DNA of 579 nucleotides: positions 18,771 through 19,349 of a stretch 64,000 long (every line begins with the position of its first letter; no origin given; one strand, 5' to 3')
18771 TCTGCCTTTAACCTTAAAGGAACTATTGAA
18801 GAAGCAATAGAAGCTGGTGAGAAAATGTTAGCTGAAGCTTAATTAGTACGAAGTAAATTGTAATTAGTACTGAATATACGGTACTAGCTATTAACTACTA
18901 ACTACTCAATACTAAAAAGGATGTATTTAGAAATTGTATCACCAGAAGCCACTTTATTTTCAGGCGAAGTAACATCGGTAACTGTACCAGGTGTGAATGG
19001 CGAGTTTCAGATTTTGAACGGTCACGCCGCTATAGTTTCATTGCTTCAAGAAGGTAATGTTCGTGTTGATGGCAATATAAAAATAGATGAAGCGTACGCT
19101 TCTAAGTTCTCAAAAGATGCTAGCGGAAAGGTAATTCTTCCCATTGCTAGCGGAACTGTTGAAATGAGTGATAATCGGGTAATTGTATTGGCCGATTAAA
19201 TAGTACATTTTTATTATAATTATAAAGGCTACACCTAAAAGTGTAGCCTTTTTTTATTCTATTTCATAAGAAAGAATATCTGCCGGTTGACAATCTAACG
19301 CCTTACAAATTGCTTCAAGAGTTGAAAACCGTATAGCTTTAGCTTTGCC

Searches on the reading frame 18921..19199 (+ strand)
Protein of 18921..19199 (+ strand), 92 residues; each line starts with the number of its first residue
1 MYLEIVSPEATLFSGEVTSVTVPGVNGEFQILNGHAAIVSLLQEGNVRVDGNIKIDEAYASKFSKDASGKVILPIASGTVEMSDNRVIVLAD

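Call 4: search_protein_families(library=pfam, proteins=[window:18921-19199:+], max_evalue=0.1)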
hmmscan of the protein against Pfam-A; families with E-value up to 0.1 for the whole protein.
window:18921-19199:+ (92 aa): 1 family
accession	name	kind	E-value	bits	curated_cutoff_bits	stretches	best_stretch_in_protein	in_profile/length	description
PF02823.21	ATP-synt_DE_N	-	5.5e-19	68.4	27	1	1-92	1-78/80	ATP synthase, Delta/Epsilon chain, beta-sandwich domain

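Call 12: find_related_loci(query=window:18921-19199:+, collection=genome_contigs, flank=6000)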
Query window:18921-19199:+ (92 aa) in genome_contigs; peptide patterns used: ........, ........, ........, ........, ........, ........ (x = any residue, [..] = any of these).
600 stretches matched a pattern (row limit reached: there are more); 518 encode a relative of the query (tblastn E <= 1e-3); the best 80 are kept; 80 distinct loci.
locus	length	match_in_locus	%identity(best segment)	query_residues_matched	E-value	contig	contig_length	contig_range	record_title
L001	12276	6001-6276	93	1-92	3e-53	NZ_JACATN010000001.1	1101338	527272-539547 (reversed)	Zobellia barbeyronii strain KMM 6746 NODE_1_length_1101338, whole genome shotgun sequence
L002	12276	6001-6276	93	1-92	3e-53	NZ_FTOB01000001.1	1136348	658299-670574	Zobellia uliginosa strain DSM 2061, whole genome shotgun sequence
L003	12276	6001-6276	84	1-92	5e-49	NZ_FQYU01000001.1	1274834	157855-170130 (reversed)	Pseudozobellia thermophila strain DSM 19858, whole genome shotgun sequence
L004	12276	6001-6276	82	1-92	2e-48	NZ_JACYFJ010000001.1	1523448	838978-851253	Euzebyella saccharophila strain 7SM30 NODE_1_length_1523448_cov_100.147, whole genome shotgun sequence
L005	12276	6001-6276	80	1-92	4e-48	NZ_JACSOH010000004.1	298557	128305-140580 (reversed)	Cytophaga sp. FL35 Ga0137942_1004, whole genome shotgun sequence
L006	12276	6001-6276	80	1-92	7e-48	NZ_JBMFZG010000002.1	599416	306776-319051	Maribacter sp. CXY002 C14_ctg02, whole genome shotgun sequence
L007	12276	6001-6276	80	1-92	2e-47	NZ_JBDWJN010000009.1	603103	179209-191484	MAG: Maribacter sp. isolate CI.62.F.A4_427_31 CI_62_F_A4_427_31_000000000009, whole genome shotgun sequence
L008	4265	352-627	79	1-92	6e-47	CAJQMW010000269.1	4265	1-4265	MAG: uncultured Maribacter sp. isolate 10_20180412_Bin_Bin_112 genome assembly, contig: c_000017940385, whole genome sho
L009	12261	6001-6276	82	1-92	4e-47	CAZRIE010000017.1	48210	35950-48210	MAG TPA_asm: uncultured Flavobacteriaceae bacterium isolate SRP155585_co1_26 genome assembly, contig: NODE_164_length_48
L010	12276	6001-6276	78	1-92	5e-47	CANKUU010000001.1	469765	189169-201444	uncultured Flavobacteriaceae bacterium isolate 2-1852.fasta genome assembly, contig: NODE_1, whole genome shotgun sequen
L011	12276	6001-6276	79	1-92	3e-47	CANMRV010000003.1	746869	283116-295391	uncultured Flavobacteriaceae bacterium isolate 2-612-J.fasta genome assembly, contig: NODE_3, whole genome shotgun seque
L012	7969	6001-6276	77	1-92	2e-46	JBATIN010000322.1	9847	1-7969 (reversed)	MAG: Flavobacteriaceae bacterium isolate MFD10256_ilm_asm_bin10 k127_236994, whole genome shotgun sequence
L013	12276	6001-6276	79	1-92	2e-46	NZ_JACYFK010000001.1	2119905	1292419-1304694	Euzebyella marina strain CY01 NODE_1_length_2119905_cov_56.9675, whole genome shotgun sequence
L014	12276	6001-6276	79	1-92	4e-46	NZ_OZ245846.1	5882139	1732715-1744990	MAG: Ulvibacterium sp. isolate 40d8580c-2cfc-4524-b3ab-290e7e8e622b chromosome 1, complete sequence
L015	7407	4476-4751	77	1-92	1e-45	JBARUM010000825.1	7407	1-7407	MAG: Maribacter sp. isolate MFD12125_ilm_asm_bin32 k127_195991, whole genome shotgun sequence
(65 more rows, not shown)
